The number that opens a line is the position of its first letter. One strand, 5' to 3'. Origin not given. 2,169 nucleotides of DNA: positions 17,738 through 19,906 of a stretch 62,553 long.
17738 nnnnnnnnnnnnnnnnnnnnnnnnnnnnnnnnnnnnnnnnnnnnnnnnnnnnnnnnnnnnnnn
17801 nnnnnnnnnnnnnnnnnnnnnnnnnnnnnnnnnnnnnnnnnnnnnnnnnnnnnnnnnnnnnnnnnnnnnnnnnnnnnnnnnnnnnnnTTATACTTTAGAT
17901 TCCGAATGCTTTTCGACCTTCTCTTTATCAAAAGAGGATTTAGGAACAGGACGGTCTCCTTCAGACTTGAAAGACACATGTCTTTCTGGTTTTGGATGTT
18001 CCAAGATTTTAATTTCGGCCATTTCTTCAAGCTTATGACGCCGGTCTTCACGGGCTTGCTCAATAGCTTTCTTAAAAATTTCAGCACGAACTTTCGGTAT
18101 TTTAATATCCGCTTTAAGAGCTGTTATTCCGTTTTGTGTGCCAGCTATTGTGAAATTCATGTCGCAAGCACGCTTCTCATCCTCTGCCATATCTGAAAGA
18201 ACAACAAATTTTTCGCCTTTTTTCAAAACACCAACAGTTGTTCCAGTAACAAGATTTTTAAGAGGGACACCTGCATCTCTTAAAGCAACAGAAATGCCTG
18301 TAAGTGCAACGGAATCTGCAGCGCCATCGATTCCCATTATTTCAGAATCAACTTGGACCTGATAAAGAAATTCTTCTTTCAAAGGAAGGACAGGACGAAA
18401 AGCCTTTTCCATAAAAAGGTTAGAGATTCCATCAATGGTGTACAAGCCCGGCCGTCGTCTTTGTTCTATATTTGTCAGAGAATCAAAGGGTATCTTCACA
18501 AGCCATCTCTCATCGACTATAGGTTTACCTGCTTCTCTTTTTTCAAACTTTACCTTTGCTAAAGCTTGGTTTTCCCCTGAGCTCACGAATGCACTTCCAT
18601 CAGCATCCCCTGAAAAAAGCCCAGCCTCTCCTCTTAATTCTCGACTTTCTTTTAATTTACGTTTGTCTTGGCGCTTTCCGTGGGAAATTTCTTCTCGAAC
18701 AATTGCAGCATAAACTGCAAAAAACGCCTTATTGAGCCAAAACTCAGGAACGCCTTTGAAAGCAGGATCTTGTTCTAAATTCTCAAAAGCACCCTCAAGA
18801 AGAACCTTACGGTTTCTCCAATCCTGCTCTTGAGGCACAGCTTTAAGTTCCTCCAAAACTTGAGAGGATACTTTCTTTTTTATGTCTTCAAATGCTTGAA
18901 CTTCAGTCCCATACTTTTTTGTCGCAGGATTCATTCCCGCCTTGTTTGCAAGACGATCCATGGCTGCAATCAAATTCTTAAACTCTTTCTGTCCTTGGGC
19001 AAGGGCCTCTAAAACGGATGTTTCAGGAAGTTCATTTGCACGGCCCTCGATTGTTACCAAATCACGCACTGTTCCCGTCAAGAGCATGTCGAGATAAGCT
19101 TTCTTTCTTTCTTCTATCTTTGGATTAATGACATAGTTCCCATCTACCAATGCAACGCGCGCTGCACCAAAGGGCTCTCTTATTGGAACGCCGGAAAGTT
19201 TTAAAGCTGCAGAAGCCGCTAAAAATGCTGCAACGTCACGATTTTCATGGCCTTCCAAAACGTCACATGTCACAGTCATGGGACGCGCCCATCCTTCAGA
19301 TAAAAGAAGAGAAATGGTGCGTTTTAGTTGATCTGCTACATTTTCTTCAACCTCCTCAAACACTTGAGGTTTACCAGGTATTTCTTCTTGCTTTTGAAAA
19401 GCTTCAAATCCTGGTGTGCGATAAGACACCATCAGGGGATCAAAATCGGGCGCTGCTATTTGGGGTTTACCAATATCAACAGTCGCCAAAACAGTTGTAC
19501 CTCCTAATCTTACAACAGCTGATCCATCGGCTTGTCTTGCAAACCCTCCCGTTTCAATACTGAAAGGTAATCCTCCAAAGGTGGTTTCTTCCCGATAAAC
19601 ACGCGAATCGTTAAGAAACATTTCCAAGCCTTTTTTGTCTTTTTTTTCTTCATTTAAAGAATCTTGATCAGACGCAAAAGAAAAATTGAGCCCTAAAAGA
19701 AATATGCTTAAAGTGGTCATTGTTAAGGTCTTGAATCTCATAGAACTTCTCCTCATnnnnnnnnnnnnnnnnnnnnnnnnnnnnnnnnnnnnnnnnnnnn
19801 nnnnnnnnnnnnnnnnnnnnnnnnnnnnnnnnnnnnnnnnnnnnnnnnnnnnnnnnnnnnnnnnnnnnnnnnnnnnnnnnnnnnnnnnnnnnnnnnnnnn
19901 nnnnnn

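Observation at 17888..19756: An exported, KH/S1-less, apparently catalytically dead PNPase homologue sits inside the secreted-protein array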

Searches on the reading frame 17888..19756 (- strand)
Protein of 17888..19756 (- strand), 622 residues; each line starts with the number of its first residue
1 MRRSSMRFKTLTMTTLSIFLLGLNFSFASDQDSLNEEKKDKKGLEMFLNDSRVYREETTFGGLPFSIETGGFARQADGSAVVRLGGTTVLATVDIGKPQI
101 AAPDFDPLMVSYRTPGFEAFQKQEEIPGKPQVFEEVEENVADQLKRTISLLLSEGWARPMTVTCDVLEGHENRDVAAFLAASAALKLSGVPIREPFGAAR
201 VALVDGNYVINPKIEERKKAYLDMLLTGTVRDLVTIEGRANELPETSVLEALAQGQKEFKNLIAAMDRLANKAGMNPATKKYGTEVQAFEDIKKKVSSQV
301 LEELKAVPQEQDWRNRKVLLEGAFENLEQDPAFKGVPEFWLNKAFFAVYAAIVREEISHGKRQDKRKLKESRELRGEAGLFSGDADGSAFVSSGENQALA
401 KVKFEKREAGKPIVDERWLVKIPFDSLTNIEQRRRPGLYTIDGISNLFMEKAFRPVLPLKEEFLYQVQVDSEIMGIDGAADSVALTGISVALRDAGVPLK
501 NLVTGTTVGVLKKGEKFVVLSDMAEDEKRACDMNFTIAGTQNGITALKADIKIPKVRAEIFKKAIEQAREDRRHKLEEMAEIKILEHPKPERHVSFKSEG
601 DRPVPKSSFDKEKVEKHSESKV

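Call 3: search_protein_families(library=pfam, proteins=[window:17888-19756:-], max_evalue=1)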
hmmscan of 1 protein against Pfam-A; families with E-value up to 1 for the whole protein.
window:17888-19756:- (622 aa): 3 families
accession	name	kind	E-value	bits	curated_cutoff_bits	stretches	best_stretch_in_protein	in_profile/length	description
PF01138.27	RNase_PH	-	2.8e-35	122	25.5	2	64-191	4-130/130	3' exoribonuclease family, domain 1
PF03725.20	RNase_PH_C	-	2.5e-14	53.4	20.8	2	195-257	2-66/67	3' exoribonuclease family, domain 2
PF21173.2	DksA-like_N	-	0.076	13.5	27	1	237-269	32-65/65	DnaK suppressor protein-like, N-terminal domain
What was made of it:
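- On Polynucleotide phosphorylase (EC 2.7.7.8; NCBIfam NF008805 / TIGR03591): Pfam RNase_PH x2 and RNase_PH_C x2 (call 3). No KH_1 or S1 hit at E<=1 (call 3).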

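Call 4: search_protein_families(library=ncbifam, proteins=[window:17888-19756:-], max_evalue=1)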
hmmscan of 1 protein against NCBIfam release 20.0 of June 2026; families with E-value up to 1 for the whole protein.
window:17888-19756:- (622 aa): 6 families
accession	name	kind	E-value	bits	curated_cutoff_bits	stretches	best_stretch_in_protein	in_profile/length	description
NF008805.1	PRK11824.1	equivalog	3.2e-91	306.8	471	1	57-582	3-531/683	polyribonucleotide nucleotidyltransferase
TIGR03591.1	polynuc_phos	equivalog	2.2e-90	304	525.05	1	62-582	4-537/689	polyribonucleotide nucleotidyltransferase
TIGR02696.1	pppGpp_PNP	exception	1.1e-47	162.9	1106.75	1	58-582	12-566/720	guanosine pentaphosphate synthetase I/polyribonucleotide nucleotidyltransferase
TIGR02065.1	ECX1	equivalog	6.5e-31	107.4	318.7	2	357-570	4-213/230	exosome complex exonuclease Rrp41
NF003282.1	PRK04282.1-1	equivalog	1.4e-13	50.5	280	2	352-407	12-66/267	exosome complex protein Rrp42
TIGR01966.1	RNasePH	equivalog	1.6e-09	37.3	141.5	2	448-541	92-194/236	ribonuclease PH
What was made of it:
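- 19673..19741 (-): Array-type Sec-like leader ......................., with predicted cleavage after S-F-A. No Tat-signal profile hit (calls 3, 4).
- On Polynucleotide phosphorylase (EC 2.7.7.8; NCBIfam NF008805 / TIGR03591): 306.8 bits against 471, and 304 bits against 525.05 (call 4).
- On Sec-exported proteins with a cleavable type I signal peptide: There is no lipobox Cys and no Tat profile hit (calls 3, 4).
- Checked: That is below their cut-offs of 471 and 525 (call 4).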

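Call 5: search_solved_structures(query=window:17888-19756:-, max_evalue=0.01, show_alignments=2)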
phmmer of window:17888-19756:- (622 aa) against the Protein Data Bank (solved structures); distinct sequences matched with E-value up to 0.01: 47.
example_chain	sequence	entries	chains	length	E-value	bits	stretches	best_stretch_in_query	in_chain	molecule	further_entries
6d6k_A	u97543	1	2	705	3.1e-65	224.2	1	52-591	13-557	Polyribonucleotide nucleotidyltransferase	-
4am3_A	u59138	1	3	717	8.4e-65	222.8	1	54-581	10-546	POLYRIBONUCLEOTIDE NUCLEOTIDYLTRANSFERASE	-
4aid_A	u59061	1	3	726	8.8e-65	222.7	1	55-581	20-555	POLYRIBONUCLEOTIDE NUCLEOTIDYLTRANSFERASE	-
4aim_A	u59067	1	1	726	8.9e-65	222.7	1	55-581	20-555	POLYRIBONUCLEOTIDE NUCLEOTIDYLTRANSFERASE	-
9qh3_A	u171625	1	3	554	3e-62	214.3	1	58-582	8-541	Polyribonucleotide nucleotidyltransferase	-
4nbq_A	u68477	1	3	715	5.4e-62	213.5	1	55-590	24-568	Polyribonucleotide nucleotidyltransferase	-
5yjj_A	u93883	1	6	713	2.1e-57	198.3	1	52-591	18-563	Polyribonucleotide nucleotidyltransferase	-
9ibh_A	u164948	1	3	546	5.5e-54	187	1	60-579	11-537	Polyribonucleotide nucleotidyltransferase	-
3cdj_A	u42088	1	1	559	3.7e-53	184.3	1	60-581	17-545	Polynucleotide phosphorylase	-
5xex_A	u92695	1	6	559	3.9e-53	184.2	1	54-590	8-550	Polyribonucleotide nucleotidyltransferase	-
3h1c_A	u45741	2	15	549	8e-53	183.2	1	60-579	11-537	Polyribonucleotide nucleotidyltransferase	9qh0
3gcm_A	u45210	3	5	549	9.7e-53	182.9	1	60-579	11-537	Polyribonucleotide nucleotidyltransferase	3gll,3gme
3cdi_A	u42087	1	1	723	1.6e-52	182.2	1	60-580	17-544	Polynucleotide phosphorylase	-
7ogk_A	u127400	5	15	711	1.9e-52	181.9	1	60-580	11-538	Polyribonucleotide nucleotidyltransferase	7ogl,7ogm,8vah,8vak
3u1k_A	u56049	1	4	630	3.5e-49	171.2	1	60-588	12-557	Polyribonucleotide nucleotidyltransferase 1, mitochondrial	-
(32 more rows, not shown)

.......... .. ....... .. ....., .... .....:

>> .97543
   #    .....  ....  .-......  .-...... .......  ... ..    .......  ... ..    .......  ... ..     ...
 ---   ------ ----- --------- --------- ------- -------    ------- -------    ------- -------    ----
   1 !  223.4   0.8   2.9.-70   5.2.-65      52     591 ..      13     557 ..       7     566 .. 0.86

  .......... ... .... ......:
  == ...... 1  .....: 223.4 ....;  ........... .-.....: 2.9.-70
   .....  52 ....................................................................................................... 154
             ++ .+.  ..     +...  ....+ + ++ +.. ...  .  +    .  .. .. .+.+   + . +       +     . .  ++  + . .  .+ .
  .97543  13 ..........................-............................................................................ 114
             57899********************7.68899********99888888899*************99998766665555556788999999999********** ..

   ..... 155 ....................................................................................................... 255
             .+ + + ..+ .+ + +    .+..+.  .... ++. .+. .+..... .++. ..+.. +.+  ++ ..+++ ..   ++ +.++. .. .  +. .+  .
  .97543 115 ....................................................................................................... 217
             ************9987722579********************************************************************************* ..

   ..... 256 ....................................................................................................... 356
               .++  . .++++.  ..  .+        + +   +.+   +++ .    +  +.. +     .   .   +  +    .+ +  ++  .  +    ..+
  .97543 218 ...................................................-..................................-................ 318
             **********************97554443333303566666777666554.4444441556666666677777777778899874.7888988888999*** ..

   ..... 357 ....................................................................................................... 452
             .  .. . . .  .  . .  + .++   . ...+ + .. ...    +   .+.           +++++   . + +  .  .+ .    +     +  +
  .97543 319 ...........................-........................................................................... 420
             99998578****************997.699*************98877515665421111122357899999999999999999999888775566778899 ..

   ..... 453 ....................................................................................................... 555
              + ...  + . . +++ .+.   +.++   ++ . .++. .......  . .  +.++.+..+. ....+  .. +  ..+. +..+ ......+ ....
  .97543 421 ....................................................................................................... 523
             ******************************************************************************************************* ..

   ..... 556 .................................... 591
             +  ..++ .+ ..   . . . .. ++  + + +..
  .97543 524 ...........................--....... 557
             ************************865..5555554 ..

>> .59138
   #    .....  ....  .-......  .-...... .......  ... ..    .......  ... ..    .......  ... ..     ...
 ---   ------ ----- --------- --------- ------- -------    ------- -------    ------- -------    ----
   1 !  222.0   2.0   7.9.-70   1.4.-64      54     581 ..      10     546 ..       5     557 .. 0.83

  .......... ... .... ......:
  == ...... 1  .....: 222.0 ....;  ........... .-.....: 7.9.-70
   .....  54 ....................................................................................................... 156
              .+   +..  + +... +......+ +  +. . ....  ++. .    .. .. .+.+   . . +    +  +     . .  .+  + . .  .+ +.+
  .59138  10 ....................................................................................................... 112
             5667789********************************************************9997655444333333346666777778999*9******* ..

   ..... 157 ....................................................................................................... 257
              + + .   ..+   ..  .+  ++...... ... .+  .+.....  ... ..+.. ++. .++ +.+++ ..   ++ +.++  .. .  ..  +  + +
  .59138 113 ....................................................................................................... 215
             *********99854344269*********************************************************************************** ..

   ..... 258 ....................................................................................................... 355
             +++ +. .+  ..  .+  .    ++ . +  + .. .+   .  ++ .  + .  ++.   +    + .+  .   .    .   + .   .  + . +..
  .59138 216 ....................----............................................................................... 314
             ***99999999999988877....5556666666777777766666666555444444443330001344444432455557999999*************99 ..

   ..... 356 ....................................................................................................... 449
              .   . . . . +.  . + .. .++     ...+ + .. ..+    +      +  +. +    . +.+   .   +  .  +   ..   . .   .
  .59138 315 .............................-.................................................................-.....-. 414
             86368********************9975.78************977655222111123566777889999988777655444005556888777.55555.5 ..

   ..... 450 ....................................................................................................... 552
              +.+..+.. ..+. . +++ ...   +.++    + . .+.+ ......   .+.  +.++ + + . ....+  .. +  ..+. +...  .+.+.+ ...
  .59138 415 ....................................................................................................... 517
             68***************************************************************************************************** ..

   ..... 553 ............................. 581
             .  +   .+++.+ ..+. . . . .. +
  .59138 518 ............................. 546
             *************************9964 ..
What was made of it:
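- Checked: Solved PNPases match at E about 1e-65 over query 52-591 (call 5).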
